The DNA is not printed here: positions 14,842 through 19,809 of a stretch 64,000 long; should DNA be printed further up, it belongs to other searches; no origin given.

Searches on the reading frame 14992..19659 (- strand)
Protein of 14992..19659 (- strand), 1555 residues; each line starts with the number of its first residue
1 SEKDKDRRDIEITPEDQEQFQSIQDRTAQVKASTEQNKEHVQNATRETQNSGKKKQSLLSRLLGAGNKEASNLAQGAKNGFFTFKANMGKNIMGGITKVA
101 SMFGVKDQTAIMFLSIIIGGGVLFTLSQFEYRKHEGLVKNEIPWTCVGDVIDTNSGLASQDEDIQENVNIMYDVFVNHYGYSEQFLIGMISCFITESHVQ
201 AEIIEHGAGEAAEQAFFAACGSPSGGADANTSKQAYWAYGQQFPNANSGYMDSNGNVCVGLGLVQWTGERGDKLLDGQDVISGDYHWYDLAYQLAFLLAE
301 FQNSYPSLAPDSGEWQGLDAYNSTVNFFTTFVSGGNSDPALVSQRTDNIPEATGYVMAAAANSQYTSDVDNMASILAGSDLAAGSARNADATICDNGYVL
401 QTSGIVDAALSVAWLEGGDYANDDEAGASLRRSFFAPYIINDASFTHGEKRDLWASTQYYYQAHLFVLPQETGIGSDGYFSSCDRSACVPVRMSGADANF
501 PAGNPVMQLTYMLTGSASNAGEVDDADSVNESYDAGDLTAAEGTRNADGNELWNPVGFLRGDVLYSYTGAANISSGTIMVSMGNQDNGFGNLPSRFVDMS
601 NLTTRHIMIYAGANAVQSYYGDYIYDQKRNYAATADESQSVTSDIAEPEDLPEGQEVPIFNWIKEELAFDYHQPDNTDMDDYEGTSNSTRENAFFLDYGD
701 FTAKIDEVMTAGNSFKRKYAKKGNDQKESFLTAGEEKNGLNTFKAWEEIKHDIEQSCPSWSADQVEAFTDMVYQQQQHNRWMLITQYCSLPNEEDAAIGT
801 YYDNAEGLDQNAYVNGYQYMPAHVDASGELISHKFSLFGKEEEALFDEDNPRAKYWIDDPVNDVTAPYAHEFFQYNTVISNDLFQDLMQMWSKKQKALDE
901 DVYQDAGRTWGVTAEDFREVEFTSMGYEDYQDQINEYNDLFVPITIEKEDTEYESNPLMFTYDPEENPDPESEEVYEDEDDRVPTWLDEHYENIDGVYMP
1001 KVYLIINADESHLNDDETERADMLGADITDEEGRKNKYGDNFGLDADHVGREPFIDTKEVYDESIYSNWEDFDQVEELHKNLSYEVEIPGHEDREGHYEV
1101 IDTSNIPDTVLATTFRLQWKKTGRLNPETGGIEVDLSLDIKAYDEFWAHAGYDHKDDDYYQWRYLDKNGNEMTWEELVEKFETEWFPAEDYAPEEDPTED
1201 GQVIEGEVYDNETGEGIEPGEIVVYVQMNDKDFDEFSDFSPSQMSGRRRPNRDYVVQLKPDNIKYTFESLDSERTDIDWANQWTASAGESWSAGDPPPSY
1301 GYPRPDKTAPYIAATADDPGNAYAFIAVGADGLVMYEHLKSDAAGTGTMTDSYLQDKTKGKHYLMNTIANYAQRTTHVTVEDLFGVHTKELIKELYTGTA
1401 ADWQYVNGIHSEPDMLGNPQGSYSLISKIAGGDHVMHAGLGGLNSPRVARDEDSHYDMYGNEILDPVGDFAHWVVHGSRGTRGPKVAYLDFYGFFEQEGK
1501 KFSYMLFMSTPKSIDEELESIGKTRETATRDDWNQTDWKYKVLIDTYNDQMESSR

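Call 10: search_protein_families(library=phrogs, proteins=[window:14992-19659:-], max_evalue=0.001)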
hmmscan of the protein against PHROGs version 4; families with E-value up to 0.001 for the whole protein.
window:14992-19659:- (1555 aa): 0 families

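Call 54: search_protein_families(library=pfam, proteins=[window:14992-19659:-], max_evalue=0.0001)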
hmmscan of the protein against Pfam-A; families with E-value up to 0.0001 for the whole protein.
window:14992-19659:- (1555 aa): 1 family
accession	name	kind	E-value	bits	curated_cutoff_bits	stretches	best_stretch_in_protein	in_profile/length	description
PF18013.6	Phage_lysozyme2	-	5.8e-12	46.4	28.2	1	167-340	2-124/140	Phage tail lysozyme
